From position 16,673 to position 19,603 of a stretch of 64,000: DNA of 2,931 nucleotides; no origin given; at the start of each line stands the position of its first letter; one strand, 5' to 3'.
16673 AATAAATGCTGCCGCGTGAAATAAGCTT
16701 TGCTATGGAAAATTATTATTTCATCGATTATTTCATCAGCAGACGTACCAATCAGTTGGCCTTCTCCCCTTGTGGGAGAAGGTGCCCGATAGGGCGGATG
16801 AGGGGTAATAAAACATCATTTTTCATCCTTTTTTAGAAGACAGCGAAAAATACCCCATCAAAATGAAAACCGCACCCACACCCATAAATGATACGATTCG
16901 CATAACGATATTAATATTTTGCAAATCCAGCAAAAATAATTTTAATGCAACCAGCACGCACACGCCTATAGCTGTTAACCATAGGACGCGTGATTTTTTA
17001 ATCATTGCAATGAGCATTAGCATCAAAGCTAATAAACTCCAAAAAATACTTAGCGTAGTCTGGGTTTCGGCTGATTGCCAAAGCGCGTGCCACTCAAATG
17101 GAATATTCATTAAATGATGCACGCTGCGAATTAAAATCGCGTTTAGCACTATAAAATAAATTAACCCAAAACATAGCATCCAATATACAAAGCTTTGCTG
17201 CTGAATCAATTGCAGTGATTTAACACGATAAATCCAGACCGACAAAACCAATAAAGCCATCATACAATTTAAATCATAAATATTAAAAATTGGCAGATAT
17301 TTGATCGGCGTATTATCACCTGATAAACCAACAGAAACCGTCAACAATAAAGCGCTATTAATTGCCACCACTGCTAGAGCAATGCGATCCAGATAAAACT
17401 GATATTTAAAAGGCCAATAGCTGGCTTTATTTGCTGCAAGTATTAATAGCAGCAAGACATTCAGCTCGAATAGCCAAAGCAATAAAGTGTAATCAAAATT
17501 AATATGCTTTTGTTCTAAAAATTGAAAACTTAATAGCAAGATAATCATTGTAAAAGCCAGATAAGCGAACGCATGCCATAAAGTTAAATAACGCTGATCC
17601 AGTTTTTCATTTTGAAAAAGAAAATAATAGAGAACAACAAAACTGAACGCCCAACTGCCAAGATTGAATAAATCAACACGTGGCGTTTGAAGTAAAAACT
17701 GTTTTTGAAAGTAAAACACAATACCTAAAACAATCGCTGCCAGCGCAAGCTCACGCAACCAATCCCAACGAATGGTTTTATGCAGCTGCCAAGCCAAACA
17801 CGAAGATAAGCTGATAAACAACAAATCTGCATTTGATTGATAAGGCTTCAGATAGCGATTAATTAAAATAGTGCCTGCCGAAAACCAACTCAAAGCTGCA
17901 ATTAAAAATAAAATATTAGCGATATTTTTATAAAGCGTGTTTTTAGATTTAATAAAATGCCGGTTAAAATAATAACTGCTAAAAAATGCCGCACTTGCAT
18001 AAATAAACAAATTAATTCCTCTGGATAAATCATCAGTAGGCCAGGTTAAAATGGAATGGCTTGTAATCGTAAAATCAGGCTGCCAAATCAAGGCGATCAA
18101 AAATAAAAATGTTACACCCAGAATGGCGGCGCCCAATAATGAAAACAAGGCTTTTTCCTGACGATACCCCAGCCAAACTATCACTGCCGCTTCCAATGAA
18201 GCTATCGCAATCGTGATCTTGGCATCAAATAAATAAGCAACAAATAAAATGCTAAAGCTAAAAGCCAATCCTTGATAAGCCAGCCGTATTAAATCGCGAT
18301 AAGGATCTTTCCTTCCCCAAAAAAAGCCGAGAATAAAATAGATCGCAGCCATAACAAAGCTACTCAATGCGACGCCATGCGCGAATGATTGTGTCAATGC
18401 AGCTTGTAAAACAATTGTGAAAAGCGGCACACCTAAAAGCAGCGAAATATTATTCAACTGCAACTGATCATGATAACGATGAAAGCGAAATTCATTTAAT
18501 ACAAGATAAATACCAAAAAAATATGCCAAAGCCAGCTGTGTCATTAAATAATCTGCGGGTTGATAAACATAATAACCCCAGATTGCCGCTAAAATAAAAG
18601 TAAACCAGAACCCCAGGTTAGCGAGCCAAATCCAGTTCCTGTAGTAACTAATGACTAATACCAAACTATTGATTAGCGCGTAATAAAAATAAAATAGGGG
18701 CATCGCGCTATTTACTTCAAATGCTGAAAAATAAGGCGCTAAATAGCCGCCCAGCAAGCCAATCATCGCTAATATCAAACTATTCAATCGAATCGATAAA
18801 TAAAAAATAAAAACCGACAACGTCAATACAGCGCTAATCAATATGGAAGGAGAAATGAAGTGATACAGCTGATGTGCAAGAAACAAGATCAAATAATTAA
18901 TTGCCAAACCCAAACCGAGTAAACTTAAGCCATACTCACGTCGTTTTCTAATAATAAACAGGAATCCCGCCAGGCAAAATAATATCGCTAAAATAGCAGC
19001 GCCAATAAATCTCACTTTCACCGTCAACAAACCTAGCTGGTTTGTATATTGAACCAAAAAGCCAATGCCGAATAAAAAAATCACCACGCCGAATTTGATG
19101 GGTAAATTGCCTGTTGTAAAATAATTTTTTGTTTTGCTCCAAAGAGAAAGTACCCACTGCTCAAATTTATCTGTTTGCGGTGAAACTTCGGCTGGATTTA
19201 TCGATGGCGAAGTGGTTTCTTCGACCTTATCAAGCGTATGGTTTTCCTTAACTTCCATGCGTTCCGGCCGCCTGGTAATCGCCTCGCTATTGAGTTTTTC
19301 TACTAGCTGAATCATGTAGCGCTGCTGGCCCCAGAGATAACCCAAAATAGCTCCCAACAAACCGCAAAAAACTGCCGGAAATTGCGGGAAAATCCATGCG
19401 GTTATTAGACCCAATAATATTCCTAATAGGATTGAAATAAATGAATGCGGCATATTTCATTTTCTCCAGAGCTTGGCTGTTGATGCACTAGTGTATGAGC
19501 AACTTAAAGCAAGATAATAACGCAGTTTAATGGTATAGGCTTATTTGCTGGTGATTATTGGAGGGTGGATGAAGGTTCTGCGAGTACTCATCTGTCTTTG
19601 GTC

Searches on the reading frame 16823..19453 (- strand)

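Call 31: search_protein_families(library=ncbifam, proteins=[window:16823-19453:-], max_evalue=1e-10)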
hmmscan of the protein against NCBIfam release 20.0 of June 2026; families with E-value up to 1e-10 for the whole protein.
window:16823-19453:- (876 aa): 0 families

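Call 55: search_protein_families(library=pfam, proteins=[window:16823-19453:-], max_evalue=0.0001)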
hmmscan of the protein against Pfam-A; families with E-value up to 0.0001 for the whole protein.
window:16823-19453:- (876 aa): 1 family
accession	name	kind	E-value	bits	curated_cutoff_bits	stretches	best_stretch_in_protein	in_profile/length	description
PF10101.14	DUF2339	-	4.1e-99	333.6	33.6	1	114-870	1-656/659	Predicted membrane protein (DUF2339)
